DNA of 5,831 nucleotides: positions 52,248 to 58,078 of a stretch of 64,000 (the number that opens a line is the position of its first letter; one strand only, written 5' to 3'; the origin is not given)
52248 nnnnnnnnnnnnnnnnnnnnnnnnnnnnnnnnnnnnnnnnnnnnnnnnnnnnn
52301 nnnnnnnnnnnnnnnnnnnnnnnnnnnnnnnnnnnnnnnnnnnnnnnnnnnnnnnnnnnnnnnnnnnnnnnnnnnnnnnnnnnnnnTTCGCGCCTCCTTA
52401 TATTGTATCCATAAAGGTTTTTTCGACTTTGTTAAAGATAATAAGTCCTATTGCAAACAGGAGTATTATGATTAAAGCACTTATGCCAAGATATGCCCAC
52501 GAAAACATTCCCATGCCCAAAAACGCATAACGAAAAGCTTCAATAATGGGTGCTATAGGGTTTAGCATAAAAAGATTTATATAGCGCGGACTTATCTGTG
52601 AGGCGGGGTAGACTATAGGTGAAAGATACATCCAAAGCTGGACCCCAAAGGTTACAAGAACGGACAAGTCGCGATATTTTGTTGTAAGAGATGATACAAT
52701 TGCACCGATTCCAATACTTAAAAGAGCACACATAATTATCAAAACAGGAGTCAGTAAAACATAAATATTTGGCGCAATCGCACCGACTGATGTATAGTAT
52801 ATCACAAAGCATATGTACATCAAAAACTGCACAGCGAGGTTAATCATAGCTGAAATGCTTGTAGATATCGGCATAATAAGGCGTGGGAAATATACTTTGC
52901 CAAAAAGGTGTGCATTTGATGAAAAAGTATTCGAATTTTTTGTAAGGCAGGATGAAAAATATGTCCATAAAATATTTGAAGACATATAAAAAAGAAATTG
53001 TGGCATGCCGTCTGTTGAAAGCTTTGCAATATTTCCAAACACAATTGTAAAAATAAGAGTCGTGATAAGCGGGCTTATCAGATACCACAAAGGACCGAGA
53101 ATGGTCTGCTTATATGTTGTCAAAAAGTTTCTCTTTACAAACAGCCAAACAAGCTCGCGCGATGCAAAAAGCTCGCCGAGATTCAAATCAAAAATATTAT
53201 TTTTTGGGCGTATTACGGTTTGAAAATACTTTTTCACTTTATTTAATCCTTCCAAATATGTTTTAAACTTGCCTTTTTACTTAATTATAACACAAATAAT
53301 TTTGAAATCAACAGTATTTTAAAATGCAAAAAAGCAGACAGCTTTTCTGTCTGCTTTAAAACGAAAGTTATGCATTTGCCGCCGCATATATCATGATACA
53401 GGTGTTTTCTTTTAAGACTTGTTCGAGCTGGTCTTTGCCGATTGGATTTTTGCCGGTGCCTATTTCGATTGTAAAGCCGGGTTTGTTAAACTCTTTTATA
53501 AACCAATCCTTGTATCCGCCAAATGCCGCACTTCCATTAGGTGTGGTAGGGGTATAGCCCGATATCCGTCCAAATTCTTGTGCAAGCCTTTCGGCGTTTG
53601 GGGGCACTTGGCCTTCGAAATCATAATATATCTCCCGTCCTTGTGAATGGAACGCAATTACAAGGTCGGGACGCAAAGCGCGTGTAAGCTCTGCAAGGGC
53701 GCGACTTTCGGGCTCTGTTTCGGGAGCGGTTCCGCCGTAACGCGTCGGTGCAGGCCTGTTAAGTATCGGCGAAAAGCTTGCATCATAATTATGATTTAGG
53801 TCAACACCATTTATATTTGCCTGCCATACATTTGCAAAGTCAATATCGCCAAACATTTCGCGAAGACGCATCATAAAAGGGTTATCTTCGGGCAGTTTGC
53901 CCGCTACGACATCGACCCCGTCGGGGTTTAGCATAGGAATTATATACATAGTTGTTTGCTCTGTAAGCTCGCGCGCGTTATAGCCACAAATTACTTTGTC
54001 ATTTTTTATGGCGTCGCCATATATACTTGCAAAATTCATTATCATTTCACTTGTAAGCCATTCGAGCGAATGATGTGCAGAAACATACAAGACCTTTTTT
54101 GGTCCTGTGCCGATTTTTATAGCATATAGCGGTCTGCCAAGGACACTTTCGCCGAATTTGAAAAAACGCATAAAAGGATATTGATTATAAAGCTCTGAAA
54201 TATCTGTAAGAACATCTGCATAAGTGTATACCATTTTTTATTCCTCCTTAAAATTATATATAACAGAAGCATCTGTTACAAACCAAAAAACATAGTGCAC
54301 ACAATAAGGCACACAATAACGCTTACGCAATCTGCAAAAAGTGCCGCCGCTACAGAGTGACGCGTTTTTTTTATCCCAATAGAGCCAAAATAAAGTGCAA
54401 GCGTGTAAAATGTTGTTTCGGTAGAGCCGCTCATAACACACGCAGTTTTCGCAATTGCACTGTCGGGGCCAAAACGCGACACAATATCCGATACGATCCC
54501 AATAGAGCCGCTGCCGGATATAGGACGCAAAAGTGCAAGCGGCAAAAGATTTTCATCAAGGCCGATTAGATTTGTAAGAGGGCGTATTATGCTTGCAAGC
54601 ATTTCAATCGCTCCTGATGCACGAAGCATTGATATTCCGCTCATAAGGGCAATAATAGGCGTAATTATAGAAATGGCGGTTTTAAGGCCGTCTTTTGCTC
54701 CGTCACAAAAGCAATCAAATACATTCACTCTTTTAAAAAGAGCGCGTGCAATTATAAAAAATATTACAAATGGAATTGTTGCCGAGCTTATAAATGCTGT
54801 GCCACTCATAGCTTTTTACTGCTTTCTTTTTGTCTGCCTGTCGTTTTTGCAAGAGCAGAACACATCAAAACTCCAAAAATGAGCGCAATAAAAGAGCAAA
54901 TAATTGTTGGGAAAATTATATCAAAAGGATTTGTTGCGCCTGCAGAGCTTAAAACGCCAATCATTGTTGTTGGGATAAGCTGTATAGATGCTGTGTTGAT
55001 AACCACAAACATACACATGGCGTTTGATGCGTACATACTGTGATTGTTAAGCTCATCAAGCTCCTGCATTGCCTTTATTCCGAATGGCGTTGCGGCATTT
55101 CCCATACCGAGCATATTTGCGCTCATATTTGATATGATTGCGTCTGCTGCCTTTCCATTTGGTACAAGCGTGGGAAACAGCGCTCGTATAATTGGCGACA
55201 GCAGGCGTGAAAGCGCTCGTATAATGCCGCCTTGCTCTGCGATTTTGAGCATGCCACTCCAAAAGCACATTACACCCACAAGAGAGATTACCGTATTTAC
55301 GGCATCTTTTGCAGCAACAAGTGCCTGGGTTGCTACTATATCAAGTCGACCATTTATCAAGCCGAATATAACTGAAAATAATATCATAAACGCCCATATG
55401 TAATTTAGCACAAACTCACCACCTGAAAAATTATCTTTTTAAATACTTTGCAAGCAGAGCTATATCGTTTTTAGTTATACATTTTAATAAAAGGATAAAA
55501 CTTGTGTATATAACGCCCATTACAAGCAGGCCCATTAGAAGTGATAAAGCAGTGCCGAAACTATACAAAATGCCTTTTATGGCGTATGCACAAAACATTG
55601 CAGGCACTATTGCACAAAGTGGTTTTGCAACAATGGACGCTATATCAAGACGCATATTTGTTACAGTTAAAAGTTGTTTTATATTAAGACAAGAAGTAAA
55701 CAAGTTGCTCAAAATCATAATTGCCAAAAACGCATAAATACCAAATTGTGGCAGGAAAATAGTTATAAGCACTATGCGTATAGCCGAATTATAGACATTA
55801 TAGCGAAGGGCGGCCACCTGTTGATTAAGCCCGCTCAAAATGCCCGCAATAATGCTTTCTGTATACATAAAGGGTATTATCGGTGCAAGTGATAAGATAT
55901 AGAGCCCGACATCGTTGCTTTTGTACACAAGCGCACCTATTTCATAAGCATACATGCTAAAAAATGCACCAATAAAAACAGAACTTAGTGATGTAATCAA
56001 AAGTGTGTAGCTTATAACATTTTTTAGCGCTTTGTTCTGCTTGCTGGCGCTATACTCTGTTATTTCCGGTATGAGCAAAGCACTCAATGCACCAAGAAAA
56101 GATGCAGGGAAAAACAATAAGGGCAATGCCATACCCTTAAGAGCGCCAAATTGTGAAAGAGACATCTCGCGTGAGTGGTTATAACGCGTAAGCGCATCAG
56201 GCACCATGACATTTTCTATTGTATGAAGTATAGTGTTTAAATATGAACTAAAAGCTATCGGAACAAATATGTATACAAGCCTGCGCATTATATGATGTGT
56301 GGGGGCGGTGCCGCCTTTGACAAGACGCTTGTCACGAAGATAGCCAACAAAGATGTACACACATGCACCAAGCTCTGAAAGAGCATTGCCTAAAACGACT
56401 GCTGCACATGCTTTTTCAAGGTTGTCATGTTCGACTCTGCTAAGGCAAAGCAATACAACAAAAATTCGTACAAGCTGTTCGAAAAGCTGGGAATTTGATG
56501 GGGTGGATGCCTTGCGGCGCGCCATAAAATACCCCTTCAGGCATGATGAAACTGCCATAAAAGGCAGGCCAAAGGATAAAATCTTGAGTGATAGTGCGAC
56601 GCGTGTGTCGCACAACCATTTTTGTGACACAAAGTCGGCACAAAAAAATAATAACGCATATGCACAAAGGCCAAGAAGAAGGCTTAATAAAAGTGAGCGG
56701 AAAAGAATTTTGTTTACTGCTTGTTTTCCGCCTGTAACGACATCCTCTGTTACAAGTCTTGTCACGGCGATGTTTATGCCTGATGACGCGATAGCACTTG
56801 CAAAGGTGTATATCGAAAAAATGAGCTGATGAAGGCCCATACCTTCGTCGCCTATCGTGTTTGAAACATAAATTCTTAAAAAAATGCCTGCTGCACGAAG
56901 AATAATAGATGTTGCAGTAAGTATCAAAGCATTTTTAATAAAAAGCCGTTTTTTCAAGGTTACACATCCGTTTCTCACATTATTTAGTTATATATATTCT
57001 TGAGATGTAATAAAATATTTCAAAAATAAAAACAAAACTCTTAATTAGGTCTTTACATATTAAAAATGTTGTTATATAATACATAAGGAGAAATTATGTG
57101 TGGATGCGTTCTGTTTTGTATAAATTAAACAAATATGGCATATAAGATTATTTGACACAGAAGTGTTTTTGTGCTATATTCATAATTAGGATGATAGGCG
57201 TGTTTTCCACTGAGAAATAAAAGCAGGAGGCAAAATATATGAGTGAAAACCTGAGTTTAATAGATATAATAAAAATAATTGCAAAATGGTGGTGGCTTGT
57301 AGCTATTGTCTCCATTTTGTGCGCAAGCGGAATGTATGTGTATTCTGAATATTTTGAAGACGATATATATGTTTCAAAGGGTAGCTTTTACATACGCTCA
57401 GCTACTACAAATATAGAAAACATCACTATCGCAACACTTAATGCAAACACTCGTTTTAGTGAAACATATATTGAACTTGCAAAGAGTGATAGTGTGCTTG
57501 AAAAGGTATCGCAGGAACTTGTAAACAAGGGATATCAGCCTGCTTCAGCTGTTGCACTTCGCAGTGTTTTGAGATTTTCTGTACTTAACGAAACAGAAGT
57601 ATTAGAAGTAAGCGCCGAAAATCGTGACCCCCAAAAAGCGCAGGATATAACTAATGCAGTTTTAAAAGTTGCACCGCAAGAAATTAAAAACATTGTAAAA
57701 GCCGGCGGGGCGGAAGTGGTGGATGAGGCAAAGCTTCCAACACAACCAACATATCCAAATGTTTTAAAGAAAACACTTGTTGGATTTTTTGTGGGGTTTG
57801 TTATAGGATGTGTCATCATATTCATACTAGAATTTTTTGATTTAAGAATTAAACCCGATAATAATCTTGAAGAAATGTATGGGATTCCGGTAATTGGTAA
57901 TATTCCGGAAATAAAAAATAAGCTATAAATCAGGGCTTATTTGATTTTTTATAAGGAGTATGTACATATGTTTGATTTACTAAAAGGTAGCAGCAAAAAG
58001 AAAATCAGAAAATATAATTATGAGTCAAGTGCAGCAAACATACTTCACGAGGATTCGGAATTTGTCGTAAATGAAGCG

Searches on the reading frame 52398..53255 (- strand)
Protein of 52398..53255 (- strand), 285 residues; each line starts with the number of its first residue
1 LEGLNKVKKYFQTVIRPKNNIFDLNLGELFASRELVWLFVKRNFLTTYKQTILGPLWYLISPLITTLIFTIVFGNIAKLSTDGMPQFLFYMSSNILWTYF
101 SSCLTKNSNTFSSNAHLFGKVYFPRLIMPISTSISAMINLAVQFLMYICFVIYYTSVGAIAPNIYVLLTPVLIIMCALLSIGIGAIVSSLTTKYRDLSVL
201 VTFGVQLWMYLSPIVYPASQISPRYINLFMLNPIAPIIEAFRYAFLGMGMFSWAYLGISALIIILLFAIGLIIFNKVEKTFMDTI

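Call 46: search_protein_families(library=pfam, proteins=[window:52398-53255:-], max_evalue=0.00001)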
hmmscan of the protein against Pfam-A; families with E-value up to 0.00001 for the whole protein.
window:52398-53255:- (285 aa): 1 family
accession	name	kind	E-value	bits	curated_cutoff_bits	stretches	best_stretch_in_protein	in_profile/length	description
PF01061.29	ABC2_membrane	-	3.8e-19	69.5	26.9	1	35-246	2-211/211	ABC-2 type transporter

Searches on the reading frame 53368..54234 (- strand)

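Call 46: search_protein_families(library=pfam, proteins=[window:53368-54234:-], max_evalue=0.00001)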
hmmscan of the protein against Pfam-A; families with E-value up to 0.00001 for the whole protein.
window:53368-54234:- (288 aa): 1 family
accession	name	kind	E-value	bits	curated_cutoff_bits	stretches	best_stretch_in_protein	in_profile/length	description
PF00246.29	Peptidase_M14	-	4.7e-30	105.6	21.6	1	12-277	5-283/286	Zinc carboxypeptidase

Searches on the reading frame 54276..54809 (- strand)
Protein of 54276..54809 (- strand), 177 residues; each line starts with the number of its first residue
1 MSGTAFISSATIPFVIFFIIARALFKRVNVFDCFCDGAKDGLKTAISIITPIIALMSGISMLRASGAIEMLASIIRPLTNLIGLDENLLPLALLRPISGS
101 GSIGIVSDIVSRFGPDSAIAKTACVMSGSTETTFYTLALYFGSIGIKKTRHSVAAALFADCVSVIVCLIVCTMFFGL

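Call 46: search_protein_families(library=pfam, proteins=[window:54276-54809:-], max_evalue=0.00001)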
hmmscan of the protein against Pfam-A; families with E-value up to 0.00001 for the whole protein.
window:54276-54809:- (177 aa): 1 family
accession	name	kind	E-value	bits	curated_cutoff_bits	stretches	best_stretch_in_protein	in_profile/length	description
PF07670.19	Gate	-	4.2e-13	50.1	29.6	1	46-147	2-104/104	Nucleoside recognition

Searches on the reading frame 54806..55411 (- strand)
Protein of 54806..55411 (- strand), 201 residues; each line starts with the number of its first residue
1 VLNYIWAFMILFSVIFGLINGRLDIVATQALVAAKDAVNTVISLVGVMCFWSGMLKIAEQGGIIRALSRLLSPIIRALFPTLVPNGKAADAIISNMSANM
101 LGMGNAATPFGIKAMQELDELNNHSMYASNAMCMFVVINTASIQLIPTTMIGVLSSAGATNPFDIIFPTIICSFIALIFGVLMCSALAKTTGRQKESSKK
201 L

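Call 46: search_protein_families(library=pfam, proteins=[window:54806-55411:-], max_evalue=0.00001)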
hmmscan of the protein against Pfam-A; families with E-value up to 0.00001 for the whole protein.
window:54806-55411:- (201 aa): 1 family
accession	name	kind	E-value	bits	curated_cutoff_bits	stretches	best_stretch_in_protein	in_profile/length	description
PF07670.19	Gate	-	3.9e-12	47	29.6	1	41-154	1-101/104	Nucleoside recognition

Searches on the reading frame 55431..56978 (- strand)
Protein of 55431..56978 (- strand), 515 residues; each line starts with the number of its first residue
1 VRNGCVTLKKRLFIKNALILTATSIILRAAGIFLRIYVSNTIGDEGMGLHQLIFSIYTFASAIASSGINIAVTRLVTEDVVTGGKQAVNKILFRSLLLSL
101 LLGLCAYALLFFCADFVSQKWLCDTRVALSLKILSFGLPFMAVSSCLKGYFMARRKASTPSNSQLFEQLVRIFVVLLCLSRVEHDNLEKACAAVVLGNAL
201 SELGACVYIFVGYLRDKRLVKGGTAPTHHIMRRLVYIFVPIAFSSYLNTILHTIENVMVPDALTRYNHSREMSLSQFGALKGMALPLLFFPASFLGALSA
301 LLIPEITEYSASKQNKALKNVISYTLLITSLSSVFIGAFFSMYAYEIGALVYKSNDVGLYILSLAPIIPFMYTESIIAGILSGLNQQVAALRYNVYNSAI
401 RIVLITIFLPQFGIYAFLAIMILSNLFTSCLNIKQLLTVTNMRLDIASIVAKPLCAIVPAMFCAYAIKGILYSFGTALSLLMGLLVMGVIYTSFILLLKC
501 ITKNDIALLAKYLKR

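Call 46: search_protein_families(library=pfam, proteins=[window:55431-56978:-], max_evalue=0.00001)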
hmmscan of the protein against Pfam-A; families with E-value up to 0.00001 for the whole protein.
window:55431-56978:- (515 aa): 2 families
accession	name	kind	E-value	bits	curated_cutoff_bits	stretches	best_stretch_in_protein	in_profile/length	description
PF01943.22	Polysacc_synt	-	8.8e-21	75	28.2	1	14-259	2-232/274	Polysaccharide biosynthesis protein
PF01554.23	MatE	-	2.9e-06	27.5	24.9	1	23-174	5-158/161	MatE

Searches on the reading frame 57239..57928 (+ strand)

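Call 47: search_protein_families(library=pfam, proteins=[window:57239-57928:+], max_evalue=0.001)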
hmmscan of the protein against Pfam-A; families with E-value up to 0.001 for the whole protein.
window:57239-57928:+ (229 aa): 2 families
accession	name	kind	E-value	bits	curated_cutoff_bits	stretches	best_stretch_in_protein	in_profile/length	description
PF02706.20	Wzz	-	1.8e-11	44.6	25.5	1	4-94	2-91/91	Chain length determinant protein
PF13807.11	GNVR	-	2.7e-05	24.5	27.7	1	128-197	10-80/82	G-rich domain on putative tyrosine kinase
